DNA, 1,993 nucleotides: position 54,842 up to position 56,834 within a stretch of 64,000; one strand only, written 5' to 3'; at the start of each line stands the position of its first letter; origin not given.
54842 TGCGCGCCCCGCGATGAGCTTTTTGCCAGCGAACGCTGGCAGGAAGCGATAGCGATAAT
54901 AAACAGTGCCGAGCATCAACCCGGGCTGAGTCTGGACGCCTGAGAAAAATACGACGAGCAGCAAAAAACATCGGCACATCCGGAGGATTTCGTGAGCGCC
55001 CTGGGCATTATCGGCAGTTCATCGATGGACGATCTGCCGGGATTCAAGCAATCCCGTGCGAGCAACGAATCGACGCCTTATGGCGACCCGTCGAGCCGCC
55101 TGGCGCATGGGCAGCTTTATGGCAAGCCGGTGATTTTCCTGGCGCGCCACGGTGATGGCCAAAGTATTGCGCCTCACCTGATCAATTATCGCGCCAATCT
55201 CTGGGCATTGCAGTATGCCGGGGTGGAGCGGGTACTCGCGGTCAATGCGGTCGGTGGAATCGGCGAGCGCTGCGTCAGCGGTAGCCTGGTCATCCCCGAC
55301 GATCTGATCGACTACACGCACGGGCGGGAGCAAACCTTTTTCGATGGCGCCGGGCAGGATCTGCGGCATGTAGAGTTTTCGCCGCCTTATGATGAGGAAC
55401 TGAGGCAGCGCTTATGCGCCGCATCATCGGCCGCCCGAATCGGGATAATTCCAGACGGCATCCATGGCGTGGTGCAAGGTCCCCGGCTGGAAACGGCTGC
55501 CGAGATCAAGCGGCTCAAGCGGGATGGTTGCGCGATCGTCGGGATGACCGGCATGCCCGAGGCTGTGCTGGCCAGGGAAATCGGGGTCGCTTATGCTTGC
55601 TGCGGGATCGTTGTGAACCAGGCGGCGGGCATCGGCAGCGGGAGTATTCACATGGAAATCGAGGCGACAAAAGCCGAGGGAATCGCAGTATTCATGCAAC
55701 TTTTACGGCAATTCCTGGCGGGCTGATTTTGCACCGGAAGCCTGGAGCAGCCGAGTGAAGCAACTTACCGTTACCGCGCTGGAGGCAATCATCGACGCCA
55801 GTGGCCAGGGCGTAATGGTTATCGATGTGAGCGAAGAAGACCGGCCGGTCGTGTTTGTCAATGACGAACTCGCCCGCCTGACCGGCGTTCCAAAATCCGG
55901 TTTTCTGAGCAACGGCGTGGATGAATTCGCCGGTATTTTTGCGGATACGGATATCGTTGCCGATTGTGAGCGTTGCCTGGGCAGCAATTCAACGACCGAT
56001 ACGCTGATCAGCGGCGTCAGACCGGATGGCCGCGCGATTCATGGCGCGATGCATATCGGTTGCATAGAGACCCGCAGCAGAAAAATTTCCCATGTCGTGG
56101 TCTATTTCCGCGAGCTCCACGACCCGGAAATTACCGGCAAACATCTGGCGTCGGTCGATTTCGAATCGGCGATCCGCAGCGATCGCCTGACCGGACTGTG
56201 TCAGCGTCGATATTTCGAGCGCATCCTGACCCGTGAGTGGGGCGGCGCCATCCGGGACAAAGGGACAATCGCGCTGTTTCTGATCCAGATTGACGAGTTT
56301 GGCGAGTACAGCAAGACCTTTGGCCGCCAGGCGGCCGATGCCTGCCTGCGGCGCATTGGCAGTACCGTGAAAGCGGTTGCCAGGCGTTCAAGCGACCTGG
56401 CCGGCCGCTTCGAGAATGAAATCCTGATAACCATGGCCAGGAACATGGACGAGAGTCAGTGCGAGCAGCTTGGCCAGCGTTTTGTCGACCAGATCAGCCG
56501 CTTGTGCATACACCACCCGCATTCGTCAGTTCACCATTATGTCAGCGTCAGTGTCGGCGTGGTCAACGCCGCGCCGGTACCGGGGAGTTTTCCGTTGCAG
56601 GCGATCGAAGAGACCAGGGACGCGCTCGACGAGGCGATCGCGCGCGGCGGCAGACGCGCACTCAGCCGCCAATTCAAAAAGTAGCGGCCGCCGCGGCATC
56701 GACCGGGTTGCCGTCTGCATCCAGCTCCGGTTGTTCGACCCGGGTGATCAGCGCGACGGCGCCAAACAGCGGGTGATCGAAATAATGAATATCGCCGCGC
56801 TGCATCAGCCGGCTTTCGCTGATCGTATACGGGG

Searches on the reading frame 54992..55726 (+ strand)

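Call 65: search_protein_families(library=pfam, max_evalue=0.00001, proteins=[window:54992-55726:+])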
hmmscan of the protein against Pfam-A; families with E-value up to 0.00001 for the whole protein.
window:54992-55726:+ (244 aa): 1 family
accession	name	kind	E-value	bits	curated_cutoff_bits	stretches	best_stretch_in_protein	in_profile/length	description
PF01048.26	PNP_UDP_1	-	5.8e-40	137.6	25.1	1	4-243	2-233/233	Phosphorylase superfamily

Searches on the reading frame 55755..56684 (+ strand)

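Call 65: search_protein_families(library=pfam, max_evalue=0.00001, proteins=[window:55755-56684:+])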
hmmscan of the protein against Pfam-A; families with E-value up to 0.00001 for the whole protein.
window:55755-56684:+ (309 aa): 1 family
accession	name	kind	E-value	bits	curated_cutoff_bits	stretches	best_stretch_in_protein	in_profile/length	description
PF00990.26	GGDEF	-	3.2e-25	89.2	23.8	1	142-299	3-159/161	Diguanylate cyclase, GGDEF domain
